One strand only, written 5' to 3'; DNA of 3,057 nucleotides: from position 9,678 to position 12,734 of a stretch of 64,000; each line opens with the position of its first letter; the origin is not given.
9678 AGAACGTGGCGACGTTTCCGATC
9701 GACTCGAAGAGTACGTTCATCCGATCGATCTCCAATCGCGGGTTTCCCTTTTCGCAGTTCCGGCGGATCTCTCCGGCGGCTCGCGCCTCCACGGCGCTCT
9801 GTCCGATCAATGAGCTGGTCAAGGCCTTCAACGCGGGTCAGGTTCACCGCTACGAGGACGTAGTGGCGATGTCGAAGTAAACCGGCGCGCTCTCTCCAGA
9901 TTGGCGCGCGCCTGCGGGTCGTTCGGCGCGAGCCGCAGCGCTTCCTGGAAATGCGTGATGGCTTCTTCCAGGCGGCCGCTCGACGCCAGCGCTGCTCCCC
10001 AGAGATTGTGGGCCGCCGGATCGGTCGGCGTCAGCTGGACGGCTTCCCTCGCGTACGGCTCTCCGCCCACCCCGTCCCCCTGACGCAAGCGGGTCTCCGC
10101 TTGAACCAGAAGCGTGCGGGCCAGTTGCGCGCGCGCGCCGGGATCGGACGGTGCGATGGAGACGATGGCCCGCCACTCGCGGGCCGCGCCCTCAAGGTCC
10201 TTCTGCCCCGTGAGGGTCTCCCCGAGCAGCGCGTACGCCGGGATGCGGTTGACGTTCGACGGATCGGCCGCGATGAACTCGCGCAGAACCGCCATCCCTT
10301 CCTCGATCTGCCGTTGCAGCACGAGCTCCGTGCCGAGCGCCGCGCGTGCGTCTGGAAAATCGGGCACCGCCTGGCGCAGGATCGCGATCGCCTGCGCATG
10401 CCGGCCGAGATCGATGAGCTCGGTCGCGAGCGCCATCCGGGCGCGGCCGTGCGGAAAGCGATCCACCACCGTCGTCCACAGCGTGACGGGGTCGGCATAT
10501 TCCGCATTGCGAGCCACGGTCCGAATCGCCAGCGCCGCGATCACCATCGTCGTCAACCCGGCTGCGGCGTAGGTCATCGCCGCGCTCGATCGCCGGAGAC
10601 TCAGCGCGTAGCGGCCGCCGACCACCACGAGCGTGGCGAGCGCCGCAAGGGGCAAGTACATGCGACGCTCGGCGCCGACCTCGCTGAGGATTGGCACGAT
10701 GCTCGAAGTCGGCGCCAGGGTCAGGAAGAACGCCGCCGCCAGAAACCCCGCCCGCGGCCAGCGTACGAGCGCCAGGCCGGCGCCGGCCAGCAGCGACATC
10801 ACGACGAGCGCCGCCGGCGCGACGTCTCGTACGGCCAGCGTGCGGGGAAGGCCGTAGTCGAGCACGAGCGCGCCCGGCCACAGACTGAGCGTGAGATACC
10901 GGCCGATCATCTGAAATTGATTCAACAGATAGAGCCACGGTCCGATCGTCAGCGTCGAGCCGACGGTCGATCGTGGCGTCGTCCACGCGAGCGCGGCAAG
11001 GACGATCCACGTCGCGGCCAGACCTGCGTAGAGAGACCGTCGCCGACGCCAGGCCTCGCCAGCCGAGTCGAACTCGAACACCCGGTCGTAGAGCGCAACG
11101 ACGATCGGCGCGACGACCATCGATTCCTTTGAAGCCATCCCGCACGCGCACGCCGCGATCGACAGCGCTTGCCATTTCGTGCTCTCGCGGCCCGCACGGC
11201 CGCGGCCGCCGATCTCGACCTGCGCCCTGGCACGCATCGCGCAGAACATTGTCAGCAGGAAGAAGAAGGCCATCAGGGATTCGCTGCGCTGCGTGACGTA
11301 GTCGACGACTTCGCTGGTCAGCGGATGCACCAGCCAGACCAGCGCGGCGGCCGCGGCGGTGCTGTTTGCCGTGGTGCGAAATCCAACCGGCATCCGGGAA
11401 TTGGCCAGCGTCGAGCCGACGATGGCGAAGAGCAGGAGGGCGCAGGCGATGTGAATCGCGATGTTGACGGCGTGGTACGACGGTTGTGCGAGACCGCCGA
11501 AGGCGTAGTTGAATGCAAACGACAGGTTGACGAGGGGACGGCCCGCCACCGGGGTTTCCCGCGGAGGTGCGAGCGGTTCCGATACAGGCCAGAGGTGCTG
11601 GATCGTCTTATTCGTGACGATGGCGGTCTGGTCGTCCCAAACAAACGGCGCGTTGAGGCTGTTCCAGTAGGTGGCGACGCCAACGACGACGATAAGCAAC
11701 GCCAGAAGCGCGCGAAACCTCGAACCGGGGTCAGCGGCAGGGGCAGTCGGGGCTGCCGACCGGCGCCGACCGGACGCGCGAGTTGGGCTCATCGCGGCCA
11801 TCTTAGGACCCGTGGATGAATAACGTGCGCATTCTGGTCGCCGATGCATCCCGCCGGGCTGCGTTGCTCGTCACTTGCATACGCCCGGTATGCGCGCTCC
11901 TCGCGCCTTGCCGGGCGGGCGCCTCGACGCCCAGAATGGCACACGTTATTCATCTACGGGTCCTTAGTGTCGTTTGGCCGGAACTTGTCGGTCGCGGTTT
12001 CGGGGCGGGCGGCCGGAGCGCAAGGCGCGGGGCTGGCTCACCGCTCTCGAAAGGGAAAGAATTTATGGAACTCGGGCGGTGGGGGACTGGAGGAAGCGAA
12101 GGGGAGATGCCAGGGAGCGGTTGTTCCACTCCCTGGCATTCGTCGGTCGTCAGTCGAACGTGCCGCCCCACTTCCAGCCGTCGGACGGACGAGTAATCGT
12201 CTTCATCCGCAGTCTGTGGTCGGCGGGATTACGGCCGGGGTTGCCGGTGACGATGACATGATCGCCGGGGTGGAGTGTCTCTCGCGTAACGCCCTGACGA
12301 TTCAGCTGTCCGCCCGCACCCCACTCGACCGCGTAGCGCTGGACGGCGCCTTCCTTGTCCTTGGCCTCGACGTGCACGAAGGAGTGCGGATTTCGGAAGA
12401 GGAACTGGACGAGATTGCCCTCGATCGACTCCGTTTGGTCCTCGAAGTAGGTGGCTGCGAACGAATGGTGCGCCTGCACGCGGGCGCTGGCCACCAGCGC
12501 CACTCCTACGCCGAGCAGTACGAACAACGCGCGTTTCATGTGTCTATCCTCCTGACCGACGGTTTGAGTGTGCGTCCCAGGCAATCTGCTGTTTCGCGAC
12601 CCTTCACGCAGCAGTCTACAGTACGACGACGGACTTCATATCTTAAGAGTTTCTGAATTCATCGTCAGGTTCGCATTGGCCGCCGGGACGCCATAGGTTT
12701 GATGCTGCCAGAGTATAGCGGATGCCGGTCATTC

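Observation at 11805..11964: Unclassified ~160-bp hairpin element in four copies: invariant core, covarying stems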

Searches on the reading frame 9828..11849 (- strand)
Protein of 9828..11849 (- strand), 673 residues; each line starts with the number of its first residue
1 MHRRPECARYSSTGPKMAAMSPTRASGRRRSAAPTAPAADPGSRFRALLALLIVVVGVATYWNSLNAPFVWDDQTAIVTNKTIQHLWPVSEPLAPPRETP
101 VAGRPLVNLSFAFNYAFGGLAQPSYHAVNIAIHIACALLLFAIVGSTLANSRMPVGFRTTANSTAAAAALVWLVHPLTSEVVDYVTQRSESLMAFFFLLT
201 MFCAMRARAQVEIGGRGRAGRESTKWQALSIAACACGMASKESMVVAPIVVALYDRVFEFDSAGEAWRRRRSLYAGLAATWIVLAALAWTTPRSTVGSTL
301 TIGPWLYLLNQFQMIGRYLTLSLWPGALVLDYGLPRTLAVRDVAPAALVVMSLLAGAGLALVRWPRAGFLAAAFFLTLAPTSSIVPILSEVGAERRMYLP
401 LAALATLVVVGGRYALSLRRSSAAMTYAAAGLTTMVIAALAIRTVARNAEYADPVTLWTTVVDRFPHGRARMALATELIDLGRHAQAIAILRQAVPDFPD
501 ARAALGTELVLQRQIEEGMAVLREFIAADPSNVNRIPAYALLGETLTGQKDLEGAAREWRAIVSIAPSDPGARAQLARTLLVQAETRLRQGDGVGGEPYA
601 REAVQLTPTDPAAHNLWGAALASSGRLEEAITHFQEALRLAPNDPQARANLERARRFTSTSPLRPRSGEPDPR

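Call 75: search_protein_families(library=pfam, proteins=[window:9828-11849:-], max_evalue=0.00001)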
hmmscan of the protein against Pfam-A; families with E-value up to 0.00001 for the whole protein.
window:9828-11849:- (673 aa): 11 families
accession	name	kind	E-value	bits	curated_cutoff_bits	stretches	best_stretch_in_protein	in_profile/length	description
PF13428.12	TPR_14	-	8.6e-17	60.4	23.5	0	611-651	1-41/44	Tetratricopeptide repeat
PF07719.23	TPR_2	-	7.2e-15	54.3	27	1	611-644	1-34/34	Tetratricopeptide repeat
PF13414.12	TPR_11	-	3.3e-13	49.5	26.8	1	618-651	1-34/42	TPR repeat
PF14559.12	TPR_19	-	7.9e-13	49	25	0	588-649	2-63/68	Tetratricopeptide repeat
PF13432.12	TPR_16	-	1e-12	48.7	32.7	1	582-645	2-65/65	Tetratricopeptide repeat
PF13181.12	TPR_8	-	2.3e-10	40.2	25.7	0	618-644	8-34/34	Tetratricopeptide repeat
PF00515.34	TPR_1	-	6.4e-09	35.7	27.8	1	612-644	2-34/34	Tetratricopeptide repeat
PF13424.12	TPR_12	-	2.3e-08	34.5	30.1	0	612-645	4-42/77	Tetratricopeptide repeat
PF13431.12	TPR_17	-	3.6e-08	33.5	24.4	0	600-631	2-33/34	Tetratricopeptide repeat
PF23914.1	TPR_CcmH_CycH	-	2.5e-06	27.8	42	0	601-651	40-90/158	Cytochrome c-type biogenesis protein H TPR domain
PF24575.1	TPR_Slam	-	4.4e-06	27.5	35.2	0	547-583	58-94/104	Surface lipoprotein assembly modifier, N-terminal TPR repeats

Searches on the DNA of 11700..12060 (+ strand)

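Call 10: search_rna_families(source=window, start=11700, end=12060, threshold=evalue, max_evalue=10)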
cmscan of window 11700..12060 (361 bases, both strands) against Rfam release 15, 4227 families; matches with E-value up to 10: 4.
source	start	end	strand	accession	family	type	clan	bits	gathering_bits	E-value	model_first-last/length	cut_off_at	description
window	11870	11931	+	RF03870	mir-2040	Gene; miRNA;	-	18.9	51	0.62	1-81/81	no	mir-2040 microRNA precursor family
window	11809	11967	-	RF02649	Trans44_sRNA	Gene; sRNA;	-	16.4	108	0.034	48-200/267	no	Ruegeria trans44 sRNA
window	11700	11761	+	RF03167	c-di-GMP-I-GGC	Cis-reg; riboswitch;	CL00126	14.1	59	0.99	21-80/80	5'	c-di-GMP-I-GGC riboswitch aptamer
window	11917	12029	-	RF01497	ALIL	Cis-reg;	-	12.2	50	0.67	1-117/117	no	ALIL pseudoknot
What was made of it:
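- On Any Rfam 15 RNA family: Only chance-level hits in E-value mode on copy A (best 18.9 bits against a cutoff of 51; call 10).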

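Call 13: search_dna_similar(query=window:11800-11970:+, collection=plasmids, mode=distant, max_rows=40)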
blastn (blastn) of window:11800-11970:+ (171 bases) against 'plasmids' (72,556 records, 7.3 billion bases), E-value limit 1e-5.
No match.

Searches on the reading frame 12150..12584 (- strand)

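Call 75: search_protein_families(library=pfam, proteins=[window:12150-12584:-], max_evalue=0.00001)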
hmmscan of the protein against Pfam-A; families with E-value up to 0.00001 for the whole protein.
window:12150-12584:- (144 aa): 1 family
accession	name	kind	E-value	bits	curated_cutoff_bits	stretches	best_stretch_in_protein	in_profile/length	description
PF19649.4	DUF6152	-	1.5e-19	70.3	27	1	32-121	5-93/98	Family of unknown function (DUF6152)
